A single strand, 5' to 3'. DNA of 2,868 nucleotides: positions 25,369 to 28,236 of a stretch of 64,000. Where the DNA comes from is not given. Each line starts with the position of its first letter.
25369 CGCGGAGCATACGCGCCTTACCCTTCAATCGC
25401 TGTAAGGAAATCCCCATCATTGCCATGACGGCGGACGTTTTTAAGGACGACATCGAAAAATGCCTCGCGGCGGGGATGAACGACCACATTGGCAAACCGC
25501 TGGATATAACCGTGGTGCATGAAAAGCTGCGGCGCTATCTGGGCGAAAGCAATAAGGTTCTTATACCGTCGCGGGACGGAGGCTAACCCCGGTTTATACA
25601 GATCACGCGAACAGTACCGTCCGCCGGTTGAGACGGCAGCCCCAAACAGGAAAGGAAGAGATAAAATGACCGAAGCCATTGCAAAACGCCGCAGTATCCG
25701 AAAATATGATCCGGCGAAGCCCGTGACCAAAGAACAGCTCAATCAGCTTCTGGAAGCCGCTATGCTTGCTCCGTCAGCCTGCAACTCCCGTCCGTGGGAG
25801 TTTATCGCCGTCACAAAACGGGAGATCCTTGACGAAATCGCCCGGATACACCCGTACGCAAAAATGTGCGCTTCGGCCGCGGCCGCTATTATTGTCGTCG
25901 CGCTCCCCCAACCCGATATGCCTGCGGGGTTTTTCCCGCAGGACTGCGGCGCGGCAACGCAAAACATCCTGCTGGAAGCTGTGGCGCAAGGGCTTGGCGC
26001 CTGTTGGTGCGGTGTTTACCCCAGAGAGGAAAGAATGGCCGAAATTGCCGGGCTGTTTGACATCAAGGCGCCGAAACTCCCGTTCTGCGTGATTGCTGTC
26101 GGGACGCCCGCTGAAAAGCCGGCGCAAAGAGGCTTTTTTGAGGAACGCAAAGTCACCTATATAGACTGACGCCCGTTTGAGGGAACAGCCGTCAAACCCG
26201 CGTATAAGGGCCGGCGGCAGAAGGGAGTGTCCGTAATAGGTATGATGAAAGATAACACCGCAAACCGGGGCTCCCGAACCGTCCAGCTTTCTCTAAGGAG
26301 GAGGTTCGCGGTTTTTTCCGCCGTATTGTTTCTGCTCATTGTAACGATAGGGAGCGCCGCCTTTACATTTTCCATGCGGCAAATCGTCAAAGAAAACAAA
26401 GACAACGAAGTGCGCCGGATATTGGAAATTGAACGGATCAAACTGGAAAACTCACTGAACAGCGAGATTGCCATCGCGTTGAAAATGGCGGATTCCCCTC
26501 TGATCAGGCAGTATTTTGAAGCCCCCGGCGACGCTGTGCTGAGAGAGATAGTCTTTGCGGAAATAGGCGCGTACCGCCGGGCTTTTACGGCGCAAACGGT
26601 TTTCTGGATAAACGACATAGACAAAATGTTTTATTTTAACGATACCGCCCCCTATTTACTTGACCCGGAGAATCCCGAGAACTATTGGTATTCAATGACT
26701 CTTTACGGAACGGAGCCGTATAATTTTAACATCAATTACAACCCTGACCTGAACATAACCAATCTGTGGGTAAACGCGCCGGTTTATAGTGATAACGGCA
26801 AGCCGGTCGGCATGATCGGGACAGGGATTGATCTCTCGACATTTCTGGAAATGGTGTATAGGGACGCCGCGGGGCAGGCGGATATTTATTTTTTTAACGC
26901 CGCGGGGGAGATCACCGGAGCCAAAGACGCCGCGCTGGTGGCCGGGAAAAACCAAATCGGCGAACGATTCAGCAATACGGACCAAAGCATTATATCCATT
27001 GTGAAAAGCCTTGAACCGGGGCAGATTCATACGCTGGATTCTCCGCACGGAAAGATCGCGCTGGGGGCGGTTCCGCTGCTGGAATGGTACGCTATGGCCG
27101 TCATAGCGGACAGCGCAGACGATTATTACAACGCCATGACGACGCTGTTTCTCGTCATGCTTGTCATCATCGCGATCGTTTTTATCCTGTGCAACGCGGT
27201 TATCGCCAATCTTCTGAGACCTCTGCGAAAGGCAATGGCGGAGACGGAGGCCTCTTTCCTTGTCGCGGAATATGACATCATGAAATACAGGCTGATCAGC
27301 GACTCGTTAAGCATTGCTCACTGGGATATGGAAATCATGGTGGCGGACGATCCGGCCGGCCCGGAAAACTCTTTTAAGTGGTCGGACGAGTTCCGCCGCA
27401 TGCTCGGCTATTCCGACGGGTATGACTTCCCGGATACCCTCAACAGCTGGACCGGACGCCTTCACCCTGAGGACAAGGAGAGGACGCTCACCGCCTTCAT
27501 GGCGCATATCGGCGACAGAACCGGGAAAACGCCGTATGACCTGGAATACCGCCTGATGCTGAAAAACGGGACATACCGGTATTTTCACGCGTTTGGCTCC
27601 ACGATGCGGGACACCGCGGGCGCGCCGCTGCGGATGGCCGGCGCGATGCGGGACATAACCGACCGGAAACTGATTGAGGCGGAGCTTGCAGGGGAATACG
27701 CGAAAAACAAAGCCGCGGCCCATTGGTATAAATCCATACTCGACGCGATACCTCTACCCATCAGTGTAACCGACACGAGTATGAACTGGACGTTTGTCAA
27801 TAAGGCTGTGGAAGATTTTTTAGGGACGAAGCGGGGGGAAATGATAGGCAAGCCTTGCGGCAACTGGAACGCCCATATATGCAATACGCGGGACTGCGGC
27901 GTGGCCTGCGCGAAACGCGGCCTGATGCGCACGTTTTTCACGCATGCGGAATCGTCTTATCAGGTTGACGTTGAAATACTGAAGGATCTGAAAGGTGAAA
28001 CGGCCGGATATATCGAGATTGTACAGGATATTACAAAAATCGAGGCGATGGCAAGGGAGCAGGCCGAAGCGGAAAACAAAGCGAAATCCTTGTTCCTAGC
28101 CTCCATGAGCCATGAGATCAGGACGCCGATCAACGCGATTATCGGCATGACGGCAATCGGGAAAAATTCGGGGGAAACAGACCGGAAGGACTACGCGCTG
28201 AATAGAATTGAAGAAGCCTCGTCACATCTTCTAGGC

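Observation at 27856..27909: Conserved C-x7-C-x4-C-x3-C cluster inside a PAS domain of hybrid kinase 2 (shared with kinase 3): candidate Fe-S or metal-binding sensor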

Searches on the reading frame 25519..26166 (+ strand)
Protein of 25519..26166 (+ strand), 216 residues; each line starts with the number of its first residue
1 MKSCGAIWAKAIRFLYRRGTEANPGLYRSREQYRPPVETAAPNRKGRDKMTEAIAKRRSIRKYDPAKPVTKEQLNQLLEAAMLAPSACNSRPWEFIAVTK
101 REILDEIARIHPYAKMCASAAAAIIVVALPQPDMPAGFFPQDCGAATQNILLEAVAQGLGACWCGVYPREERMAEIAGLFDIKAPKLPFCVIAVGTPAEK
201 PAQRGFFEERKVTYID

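Call 17: search_protein_families(library=pfam, proteins=[window:25519-26166:+], max_evalue=0.001)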
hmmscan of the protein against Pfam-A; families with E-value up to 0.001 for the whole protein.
window:25519-26166:+ (216 aa): 2 families
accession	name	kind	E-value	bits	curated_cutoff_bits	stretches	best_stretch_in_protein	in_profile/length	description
PF00881.29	Nitroreductase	-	6.1e-30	105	23.5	2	54-108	1-54/167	Nitroreductase family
PF14512.11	TM1586_NiRdase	-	1.6e-16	61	27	2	70-106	156-192/215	Putative TM nitroreductase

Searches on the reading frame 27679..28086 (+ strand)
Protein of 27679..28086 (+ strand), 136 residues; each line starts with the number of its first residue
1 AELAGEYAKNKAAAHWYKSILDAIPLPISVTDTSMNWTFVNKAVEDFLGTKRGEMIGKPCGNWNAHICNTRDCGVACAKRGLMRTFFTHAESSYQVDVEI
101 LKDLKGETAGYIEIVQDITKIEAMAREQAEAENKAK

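Call 8: search_solved_structures(query=window:27679-28086:+, max_evalue=10, show_alignments=3)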
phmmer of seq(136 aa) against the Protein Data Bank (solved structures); distinct sequences matched with E-value up to 10: 16.
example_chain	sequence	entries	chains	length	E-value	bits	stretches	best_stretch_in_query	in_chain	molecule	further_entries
9ihp_E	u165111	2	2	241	0.91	12.7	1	58-90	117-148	NUHM (24 kDa) subunit of mitochondrial NADH:ubiquinone oxidoreductase (Complex I)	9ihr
7bga_AAA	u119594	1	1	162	1.2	12.4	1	50-134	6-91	Beta-lactoglobulin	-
1cj5_A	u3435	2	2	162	1.2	12.4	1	50-134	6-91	BETA-LACTOGLOBULIN A | BETA-LACTOGLOBULIN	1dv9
6rwq_A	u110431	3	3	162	1.2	12.4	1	50-134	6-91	Beta-lactoglobulin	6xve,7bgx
1uz2_X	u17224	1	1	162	1.2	12.4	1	50-134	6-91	BETA-LACTOGLOBULIN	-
5htd_A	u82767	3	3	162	1.2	12.4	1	50-134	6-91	Beta-lactoglobulin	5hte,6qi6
6rwr_A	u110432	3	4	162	1.2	12.4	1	50-134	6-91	Beta-lactoglobulin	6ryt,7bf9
1bso_A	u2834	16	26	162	1.2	12.4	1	50-134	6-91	PROTEIN (BOVINE BETA-LACTOGLOBULIN A) | BETA-LACTOGLOBULIN | Beta-lactoglobulin variant A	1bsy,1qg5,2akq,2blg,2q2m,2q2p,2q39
5k06_A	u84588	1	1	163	1.2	12.3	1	50-134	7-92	Beta-lactoglobulin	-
1b0o_A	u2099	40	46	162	1.3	12.3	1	50-134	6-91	BETA-LACTOGLOBULIN | PROTEIN (BETA-LACTOGLOBULIN)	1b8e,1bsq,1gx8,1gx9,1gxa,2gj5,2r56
1beb_A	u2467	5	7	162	1.3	12.3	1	50-134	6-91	BETA-LACTOGLOBULIN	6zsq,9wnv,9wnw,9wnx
3ph5_A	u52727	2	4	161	1.3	12.3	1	50-134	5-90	Beta-lactoglobulin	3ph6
9i7n_A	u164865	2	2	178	1.3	12.3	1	50-134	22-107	Beta-lactoglobulin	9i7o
2gj3_A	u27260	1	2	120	1.3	12.2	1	17-58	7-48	Nitrogen fixation regulatory protein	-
6nkq_B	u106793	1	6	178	1.4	12.2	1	50-134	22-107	Beta-lactoglobulin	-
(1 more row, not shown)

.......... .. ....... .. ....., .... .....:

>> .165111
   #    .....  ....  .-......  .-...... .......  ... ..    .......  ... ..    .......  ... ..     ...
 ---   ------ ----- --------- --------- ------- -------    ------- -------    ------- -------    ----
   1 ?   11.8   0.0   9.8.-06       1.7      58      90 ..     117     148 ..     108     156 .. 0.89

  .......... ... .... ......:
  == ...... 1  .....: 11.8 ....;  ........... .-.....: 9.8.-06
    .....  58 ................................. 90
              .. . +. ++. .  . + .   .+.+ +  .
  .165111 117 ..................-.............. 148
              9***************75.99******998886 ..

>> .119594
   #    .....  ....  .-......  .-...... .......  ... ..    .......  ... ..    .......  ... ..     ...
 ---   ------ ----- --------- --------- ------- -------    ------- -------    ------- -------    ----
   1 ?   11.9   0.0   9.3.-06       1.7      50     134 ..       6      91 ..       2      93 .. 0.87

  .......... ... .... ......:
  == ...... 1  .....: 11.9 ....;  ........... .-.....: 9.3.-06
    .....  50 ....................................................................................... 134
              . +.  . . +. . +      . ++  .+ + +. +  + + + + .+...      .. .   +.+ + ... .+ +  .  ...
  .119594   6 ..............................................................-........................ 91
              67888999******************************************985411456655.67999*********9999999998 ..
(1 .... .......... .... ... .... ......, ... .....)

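Call 9: find_homologous_proteins(query=window:27712-28062:+, max_evalue=0.001)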
Query seq(117 aa) (117 aa): 1 proteins with E <= 0.001 among 1 candidates.
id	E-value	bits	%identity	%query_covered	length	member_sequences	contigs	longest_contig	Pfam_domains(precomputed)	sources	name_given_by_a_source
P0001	1.1e-24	105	64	56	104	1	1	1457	PF08448.17,PF00989.32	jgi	-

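Call 18: search_protein_representatives(alignment_id=A1)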
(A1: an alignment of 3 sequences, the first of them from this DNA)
Query: 3 sequences, 117 profile positions. Proteins with E-value up to 0.001 (for the whole library): 8238; up to 1e-10: 1333; up to 1e-30: 384. The best 150 are listed.
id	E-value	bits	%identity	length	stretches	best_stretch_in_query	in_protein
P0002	8.2e-119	406.7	-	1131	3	3-115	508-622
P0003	2.3e-108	373.0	-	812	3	3-116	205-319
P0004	1.5e-107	370.4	-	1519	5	4-111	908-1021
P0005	4.4e-106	365.6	-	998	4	4-109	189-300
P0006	1.4e-90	315.6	-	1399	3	4-109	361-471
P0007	4.7e-89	310.7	-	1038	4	3-110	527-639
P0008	8.4e-88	306.7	-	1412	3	4-111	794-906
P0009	2.0e-86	302.2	-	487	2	2-109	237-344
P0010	1.7e-85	299.2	-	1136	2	1-115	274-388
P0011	1.9e-80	282.9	-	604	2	2-114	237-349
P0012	1.2e-79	280.4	-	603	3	2-112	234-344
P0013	9.4e-79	277.5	-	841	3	4-111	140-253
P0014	1.9e-78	276.5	-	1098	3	3-111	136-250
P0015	8.8e-78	274.4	-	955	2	4-114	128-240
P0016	9.4e-78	274.2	-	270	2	3-111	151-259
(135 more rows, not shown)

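Call 31: predict_structure(alignment_id=A2)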
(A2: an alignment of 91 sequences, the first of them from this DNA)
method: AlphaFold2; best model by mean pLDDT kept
length: 117 residues; sequences in the alignment: 91
mean_pLDDT: 96.1   pTM: 0.85
mean pLDDT of the five models: 96.1, 95.2, 95.1, 95.0, 95.0
residues with pLDDT >= 90: 110; 70-90: 7; 50-70: 0; < 50: 0
segments of 3 or more residues with pLDDT < 50: none
pLDDT, mean of each block of 10 residues (from residue 1): 90 98 98 97 97 96 98 95 98 98 97 90
secondary structure, 60 per line:
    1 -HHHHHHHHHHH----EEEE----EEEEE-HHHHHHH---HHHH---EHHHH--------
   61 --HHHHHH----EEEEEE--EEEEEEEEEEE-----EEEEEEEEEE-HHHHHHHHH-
elements in order: H2-12 E17-20 E25-29 H31-37 H41-44 H49-52 H63-68 E73-78 E81-91 E97-106 H108-116

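Call 34: fold_search(model_id=the predicted structure, library=pdb)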
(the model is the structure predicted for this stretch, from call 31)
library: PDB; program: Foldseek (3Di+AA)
matches with E <= 10: 935; with E <= 0.001: 294
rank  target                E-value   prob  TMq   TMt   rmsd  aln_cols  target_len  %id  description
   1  9a5d_A                1.4e-07  1.00  0.76  0.17   3.4       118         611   14  Integrative model of WALK-YYCH by crosslinking MS and deep learning (released 2024-09-18)
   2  8a36_A                1.4e-06  1.00  0.69  0.62   4.2       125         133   18  Crystal structure of PpSB1-LOV-K117E mutant (dark state), monoclinic form (released 2023-07-05)
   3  8a33                  1.6e-06  1.00  0.68  0.62   4.0       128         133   19  Crystal structure of PpSB1-LOV-K117E mutant (light state) (released 2023-07-05)
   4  6pps_A                2.0e-06  1.00  0.67  0.35   4.1       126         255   11  A blue light illuminated LOV-PAS construct from the LOV-HK sensory protein from Brucella abortus (construct 15-273) (released 2020-07-15)
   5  8a52_A                2.3e-06  1.00  0.66  0.25   4.4       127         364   14  Crystal structure of a chimeric LOV-Histidine kinase SB2F1 (asymmetrical variant, trigonal form with long c-axis) (released 2023-12-27)
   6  7r56                  2.8e-06  1.00  0.68  0.60   4.0       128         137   19  Crystal structure of PpSB1-LOV-I48T mutant (light state) (released 2022-12-21)
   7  6ph2_A                2.8e-06  1.00  0.66  0.62   4.1       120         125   12  Complete LOV domain from the LOV-HK sensory protein from Brucella abortus (mutant C69S, construct 15-155) (released 2020-12-30)
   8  3sw1_A                3.0e-06  1.00  0.69  0.61   4.1       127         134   19  Structure of a full-length bacterial LOV protein (released 2012-02-15)
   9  5luv_A                3.0e-06  1.00  0.66  0.58   5.1       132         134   18  Short LOV protein W619_1 in apo-state (released 2017-02-22)
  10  6gg9_A                3.0e-06  1.00  0.66  0.59   4.3       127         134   19  Crystal structures of a short blue light photoreceptor protein PpSB1-LOV mutant (dark state) - R61H/R66I (released 2018-07-25)
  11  8q5e_A                3.0e-06  1.00  0.63  0.56   4.5       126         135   17  Crystal structure of PpSB1-LOV protein from Pseudomonas putida with covalent FMN (released 2023-11-29)
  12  7a6p_A                3.2e-06  1.00  0.68  0.56   4.4       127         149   14  Structural determinants underlying the adduct lifetime in a short LOV protein PpSB2-LOV (released 2021-03-10)
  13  9qq6_A                3.2e-06  1.00  0.65  0.18   4.8       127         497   16  Structure of the Azotobacter vinelandii NifL-NifA complex (released 2025-06-18)
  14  7yx0_A                3.4e-06  1.00  0.66  0.50   4.3       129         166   16  Crystal structure of the full-length short LOV protein SBW25-LOV from Pseudomonas fluorescens (light state) (released 2023-05-24)
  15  2gj3_B                3.6e-06  1.00  0.64  0.63   4.5       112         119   18  Crystal structure of the FAD-containing PAS domain of the protein NifL from Azotobacter vinelandii. (released 2007-03-06)
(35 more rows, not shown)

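Call 35: find_homologous_proteins(query=A2, max_evalue=1e-10)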
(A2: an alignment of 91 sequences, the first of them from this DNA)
Query A2 (91 sequences) (117 aa, profile of the alignment): 3 proteins with E <= 1e-10 among 269 candidates.
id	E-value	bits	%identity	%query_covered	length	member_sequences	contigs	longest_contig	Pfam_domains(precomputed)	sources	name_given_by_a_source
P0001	1.8e-29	120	64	56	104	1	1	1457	PF08448.17,PF00989.32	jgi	-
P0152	1.7e-18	84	29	86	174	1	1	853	PF13426.14,PF08448.17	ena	-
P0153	7.8e-15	73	28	73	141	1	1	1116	PF00672.31,PF13426.14,PF08448.17,PF00989.32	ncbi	-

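Call 46: search_protein_families(library=ncbifam, proteins=[window:27712-28062:+], max_evalue=1)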
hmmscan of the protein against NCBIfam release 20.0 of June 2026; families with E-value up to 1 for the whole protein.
seq(117 aa): 7 families
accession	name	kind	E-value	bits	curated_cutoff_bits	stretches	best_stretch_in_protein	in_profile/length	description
TIGR00229.1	sensory_box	domain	5e-10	39.6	22.9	2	4-48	5-49/126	PAS domain S-box protein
TIGR02938.1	nifL_nitrog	equivalog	0.002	16.7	242.45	1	5-47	5-47/494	nitrogen fixation negative regulator NifL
NF046044.1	PnpS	equivalog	0.0054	15.8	400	1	6-114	57-167/390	two-component system histidine kinase PnpS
TIGR02966.1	phoR_proteo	equivalog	0.027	13.5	334.2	1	6-114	8-111/333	phosphate regulon sensor histidine kinase PhoR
NF033092.0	HK_WalK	equivalog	0.061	11.9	725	1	9-116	263-371/594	cell wall metabolism sensor histidine kinase WalK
NF007298.0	PRK09776.1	equivalog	0.069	10.9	1135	1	11-116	562-679/1111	diguanylate cyclase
NF041831.1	NO_HK_NahK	exception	0.1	10.5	1500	1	3-75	320-393/854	hybrid sensor histidine kinase/response regulator NahK/ErcS'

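Call 69: search_protein_families(library=pfam, alignment_id=A4, max_evalue=0.00001)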
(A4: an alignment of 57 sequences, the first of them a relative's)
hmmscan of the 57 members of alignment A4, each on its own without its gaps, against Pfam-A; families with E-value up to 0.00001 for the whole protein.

A. member 1, P0026 (259 aa): 4 families
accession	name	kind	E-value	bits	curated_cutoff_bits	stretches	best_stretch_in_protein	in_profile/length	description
PF08448.16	PAS_4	-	7.9e-16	58.7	23.1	1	69-168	1-107/110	PAS fold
PF00989.32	PAS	-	8.1e-14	52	22.6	0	65-110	3-48/113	PAS fold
PF13426.13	PAS_9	-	3.3e-11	43.8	27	0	75-167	3-102/103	PAS domain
PF13188.13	PAS_8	-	1.9e-10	40.7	21.8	0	183-230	3-47/65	PAS domain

B. families by the number of members that match (of 57 scanned): 36 families (the first 25 are shown)
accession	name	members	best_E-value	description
PF08448.16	PAS_4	53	1.6e-141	PAS fold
PF00989.32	PAS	52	4.4e-94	PAS fold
PF13188.13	PAS_8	46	6.6e-44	PAS domain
PF13426.13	PAS_9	40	2.6e-80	PAS domain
PF00015.26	MCPsignal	33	4e-55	Methyl-accepting chemotaxis protein (MCP) signalling domain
PF18947.5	HAMP_2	32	3.1e-211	HAMP domain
PF00672.30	HAMP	15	4.8e-28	HAMP domain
PF13596.12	PAS_10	7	5.4e-26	PAS domain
PF08447.18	PAS_3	6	1.6e-28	PAS fold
PF18575.6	HAMP_N3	6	5.5e-25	HAMP N-terminal domain 3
PF02743.24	dCache_1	4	9e-22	Cache domain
PF12860.13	PAS_7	4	1.3e-16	PAS fold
PF24820.1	Diguanyl_cycl_sensor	4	4.7e-11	Diguanylate cyclase-like sensor domain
PF01590.32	GAF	3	1.5e-12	GAF domain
PF12729.13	4HB_MCP_1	2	2e-15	Four helix bundle sensory module for signal transduction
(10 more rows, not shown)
